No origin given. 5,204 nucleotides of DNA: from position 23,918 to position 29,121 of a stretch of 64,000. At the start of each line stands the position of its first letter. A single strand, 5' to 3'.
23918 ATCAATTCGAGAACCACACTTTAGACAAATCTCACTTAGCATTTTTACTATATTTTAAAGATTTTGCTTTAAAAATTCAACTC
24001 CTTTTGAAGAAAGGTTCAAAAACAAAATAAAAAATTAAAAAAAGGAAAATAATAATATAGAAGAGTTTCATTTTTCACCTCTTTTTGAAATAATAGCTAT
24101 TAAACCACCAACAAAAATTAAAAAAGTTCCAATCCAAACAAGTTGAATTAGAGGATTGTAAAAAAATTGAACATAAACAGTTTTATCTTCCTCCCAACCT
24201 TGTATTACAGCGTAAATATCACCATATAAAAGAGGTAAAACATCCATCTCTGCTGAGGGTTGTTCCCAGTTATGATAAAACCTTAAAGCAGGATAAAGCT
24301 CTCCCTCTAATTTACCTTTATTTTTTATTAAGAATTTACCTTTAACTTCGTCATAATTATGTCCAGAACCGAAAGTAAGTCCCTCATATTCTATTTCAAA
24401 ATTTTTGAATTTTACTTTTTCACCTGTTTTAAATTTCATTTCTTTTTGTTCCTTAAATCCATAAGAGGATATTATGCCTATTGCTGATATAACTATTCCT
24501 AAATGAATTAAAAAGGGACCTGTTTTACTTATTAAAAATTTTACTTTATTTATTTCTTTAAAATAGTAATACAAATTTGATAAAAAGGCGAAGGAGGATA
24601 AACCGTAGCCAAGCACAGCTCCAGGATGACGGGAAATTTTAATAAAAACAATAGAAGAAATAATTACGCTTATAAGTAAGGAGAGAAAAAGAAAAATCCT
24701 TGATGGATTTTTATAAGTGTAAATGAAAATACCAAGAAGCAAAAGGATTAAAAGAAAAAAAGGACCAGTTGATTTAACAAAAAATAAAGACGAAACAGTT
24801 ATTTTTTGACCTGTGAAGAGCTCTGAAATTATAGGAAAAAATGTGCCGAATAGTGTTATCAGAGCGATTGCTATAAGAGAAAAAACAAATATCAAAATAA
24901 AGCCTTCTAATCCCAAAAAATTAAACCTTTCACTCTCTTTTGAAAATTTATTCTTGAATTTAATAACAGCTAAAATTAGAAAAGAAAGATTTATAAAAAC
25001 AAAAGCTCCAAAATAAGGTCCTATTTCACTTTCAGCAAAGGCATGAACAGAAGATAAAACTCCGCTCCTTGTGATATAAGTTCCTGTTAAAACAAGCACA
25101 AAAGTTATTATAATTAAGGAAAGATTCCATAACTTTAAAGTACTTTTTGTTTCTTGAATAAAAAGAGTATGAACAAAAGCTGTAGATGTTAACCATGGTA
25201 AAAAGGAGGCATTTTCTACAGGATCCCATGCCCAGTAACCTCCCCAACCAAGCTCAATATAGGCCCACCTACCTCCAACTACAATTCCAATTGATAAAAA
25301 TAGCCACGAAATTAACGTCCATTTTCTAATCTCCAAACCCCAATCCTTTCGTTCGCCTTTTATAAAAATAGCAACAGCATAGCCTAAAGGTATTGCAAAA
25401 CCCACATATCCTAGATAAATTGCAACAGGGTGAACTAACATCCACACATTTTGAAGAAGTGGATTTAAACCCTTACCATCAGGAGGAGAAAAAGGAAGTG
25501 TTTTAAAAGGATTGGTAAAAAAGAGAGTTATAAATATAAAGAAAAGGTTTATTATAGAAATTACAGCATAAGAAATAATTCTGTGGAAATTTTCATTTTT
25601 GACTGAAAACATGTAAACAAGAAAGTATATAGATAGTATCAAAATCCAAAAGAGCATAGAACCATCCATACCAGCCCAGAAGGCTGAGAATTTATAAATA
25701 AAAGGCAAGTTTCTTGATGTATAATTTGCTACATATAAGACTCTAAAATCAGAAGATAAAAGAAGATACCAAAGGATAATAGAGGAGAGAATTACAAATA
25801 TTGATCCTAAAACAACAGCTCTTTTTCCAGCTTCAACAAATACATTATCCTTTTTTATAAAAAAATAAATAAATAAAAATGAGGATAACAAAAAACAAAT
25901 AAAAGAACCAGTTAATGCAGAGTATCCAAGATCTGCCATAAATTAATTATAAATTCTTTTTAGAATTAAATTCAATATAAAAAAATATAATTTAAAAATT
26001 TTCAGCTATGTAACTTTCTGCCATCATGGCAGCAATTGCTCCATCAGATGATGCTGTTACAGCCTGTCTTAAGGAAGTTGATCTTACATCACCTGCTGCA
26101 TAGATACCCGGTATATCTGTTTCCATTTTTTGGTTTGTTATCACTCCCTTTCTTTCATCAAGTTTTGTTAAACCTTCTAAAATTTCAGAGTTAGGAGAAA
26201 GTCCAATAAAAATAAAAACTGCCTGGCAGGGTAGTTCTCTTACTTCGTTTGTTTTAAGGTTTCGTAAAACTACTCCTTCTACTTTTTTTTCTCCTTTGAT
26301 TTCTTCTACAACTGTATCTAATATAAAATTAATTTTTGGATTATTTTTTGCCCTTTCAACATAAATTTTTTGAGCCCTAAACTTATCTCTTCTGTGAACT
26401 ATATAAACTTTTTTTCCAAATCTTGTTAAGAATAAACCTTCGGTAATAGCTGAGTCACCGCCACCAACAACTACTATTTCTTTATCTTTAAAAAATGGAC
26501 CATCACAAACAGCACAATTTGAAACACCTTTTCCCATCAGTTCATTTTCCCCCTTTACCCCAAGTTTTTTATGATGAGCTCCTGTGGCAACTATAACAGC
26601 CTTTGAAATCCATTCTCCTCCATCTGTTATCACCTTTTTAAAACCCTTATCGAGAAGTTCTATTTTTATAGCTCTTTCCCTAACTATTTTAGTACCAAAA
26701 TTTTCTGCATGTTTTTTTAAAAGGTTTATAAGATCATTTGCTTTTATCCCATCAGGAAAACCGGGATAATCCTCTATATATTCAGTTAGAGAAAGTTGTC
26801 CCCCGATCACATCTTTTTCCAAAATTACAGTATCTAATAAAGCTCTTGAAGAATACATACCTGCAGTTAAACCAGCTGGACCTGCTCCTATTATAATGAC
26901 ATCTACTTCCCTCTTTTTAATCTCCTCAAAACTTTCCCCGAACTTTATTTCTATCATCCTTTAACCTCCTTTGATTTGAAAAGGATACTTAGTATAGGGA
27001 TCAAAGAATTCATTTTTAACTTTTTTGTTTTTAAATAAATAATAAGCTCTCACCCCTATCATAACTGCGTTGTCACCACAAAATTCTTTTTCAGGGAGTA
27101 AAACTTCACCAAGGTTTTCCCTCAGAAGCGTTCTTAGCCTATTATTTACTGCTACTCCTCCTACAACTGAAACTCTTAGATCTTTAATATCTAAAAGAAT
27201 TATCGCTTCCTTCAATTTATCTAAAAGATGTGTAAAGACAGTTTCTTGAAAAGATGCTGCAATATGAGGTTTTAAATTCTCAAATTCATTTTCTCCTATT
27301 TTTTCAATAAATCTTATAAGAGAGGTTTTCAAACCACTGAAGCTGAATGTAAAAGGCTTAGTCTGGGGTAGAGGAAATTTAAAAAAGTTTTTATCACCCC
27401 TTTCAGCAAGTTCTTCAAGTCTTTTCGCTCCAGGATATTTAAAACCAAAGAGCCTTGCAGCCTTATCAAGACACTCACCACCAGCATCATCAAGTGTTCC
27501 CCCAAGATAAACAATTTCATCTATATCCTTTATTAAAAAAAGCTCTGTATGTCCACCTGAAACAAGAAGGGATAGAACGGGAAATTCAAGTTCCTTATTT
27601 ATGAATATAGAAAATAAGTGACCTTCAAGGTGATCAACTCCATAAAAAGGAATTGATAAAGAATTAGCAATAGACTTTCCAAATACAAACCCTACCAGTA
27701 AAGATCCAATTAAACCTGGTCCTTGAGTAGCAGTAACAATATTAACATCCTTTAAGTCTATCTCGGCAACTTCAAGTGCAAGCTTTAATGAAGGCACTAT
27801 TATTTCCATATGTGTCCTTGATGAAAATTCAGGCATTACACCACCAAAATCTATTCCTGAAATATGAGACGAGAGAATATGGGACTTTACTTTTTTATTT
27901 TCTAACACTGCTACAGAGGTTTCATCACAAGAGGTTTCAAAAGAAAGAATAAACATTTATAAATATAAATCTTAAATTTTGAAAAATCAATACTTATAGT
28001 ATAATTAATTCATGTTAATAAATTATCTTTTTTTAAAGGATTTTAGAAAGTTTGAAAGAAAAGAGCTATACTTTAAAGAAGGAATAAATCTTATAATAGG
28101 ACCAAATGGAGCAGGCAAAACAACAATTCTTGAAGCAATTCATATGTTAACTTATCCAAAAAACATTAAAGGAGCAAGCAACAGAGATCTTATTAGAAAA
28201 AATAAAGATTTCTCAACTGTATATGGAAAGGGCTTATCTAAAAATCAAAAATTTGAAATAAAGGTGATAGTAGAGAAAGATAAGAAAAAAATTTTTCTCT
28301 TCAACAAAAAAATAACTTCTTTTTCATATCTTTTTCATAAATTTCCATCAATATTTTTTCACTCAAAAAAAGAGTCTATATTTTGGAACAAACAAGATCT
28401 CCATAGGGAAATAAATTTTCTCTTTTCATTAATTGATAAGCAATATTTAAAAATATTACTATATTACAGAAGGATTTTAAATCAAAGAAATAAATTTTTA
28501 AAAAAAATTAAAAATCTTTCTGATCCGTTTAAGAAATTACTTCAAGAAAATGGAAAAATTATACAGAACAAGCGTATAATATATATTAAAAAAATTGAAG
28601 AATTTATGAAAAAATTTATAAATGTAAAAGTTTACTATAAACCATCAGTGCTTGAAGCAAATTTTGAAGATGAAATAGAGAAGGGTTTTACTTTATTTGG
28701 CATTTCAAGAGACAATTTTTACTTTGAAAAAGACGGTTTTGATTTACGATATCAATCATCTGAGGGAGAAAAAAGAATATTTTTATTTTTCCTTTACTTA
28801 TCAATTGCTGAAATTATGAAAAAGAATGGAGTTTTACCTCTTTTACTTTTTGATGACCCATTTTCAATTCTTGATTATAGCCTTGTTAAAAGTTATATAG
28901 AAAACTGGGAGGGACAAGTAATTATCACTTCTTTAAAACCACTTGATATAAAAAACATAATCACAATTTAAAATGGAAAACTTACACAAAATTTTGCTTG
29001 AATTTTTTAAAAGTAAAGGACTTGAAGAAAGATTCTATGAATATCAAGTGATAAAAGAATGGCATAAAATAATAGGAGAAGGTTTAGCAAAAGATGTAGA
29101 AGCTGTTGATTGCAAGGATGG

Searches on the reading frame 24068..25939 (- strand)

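Call 52: search_protein_families(library=pfam, proteins=[window:24068-25939:-], max_evalue=0.00001)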
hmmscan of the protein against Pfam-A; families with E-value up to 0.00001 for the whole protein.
window:24068-25939:- (623 aa): 2 families
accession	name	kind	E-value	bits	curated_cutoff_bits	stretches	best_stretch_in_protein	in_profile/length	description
PF16327.10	CcmF_C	-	3.2e-42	145.4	28.7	1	329-618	18-322/323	Cytochrome c-type biogenesis protein CcmF C-terminal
PF01578.25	Cytochrom_C_asm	-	7.8e-34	117.6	29.9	1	88-292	1-206/212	Cytochrome C assembly protein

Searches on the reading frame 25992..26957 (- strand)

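Call 52: search_protein_families(library=pfam, proteins=[window:25992-26957:-], max_evalue=0.00001)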
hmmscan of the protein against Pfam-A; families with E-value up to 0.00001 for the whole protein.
window:25992-26957:- (321 aa): 9 families
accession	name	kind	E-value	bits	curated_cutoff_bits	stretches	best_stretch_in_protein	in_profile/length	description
PF07992.20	Pyr_redox_2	-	3.7e-52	178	26.1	1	19-306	2-291/291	Pyridine nucleotide-disulphide oxidoreductase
PF13738.12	Pyr_redox_3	-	1.2e-26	94.2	30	1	74-289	81-305/305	Pyridine nucleotide-disulphide oxidoreductase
PF00070.33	Pyr_redox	-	1.2e-16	61.4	22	1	161-232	2-80/82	Pyridine nucleotide-disulphide oxidoreductase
PF00890.30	FAD_binding_2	-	1.2e-10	41.6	20.4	0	19-49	1-31/414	FAD binding domain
PF03486.20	HI0933_like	-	8.7e-10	38.9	50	0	67-128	102-165/244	HI0933-like protein Rossmann domain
PF01946.23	Thi4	-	1.9e-08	34.3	26.2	1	14-53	14-55/235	Thi4 family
PF01494.25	FAD_binding_3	-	5.2e-08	32.9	22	0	17-48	1-32/349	FAD binding domain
PF01266.30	DAO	-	1.5e-07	31.7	27.9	0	19-53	1-37/353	FAD dependent oxidoreductase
PF12831.13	FAD_oxidored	-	1.5e-07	31.5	27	0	19-56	1-39/416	FAD dependent oxidoreductase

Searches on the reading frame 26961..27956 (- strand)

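Call 52: search_protein_families(library=pfam, proteins=[window:26961-27956:-], max_evalue=0.00001)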
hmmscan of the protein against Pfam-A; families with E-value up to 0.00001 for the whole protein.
window:26961-27956:- (331 aa): 1 family
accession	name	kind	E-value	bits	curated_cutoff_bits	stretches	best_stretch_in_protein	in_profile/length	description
PF00814.31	TsaD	-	2.6e-73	247.4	24.8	1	34-301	14-263/264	tRNA N6-adenosine threonylcarbamoyltransferase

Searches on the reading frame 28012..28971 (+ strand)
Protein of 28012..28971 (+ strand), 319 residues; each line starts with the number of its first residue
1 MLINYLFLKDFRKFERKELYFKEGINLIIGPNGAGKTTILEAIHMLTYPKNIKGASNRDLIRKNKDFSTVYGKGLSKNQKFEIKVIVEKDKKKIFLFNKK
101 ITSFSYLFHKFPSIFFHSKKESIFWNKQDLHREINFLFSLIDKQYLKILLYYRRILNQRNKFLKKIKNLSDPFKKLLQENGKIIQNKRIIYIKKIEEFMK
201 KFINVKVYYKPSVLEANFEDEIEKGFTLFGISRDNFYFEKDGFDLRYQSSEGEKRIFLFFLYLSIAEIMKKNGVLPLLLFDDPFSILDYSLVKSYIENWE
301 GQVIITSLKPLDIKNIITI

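Call 53: search_protein_families(library=pfam, proteins=[window:28012-28971:+], max_evalue=0.00001)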
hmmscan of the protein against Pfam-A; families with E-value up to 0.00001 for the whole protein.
window:28012-28971:+ (319 aa): 6 families
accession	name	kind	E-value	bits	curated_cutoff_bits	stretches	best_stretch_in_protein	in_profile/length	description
PF02463.25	SMC_N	-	1.3e-17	64.4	40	1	3-310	2-199/220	RecF/RecN/SMC N terminal domain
PF13476.12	AAA_23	-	9.3e-15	56.2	27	1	7-185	3-171/201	AAA domain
PF13304.12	AAA_21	-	2.2e-11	44.8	27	1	25-293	1-277/304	AAA domain, putative AbiEii toxin, Type IV TA system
PF13514.12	AAA_27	-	3.1e-08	33.9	22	1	1-49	1-52/206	AAA domain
PF13175.12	AAA_15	-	9.8e-08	32.4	32.1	1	1-231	1-179/374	AAA ATPase domain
PF13555.12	AAA_29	-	8.7e-07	29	27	1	12-53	10-51/61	P-loop containing region of AAA domain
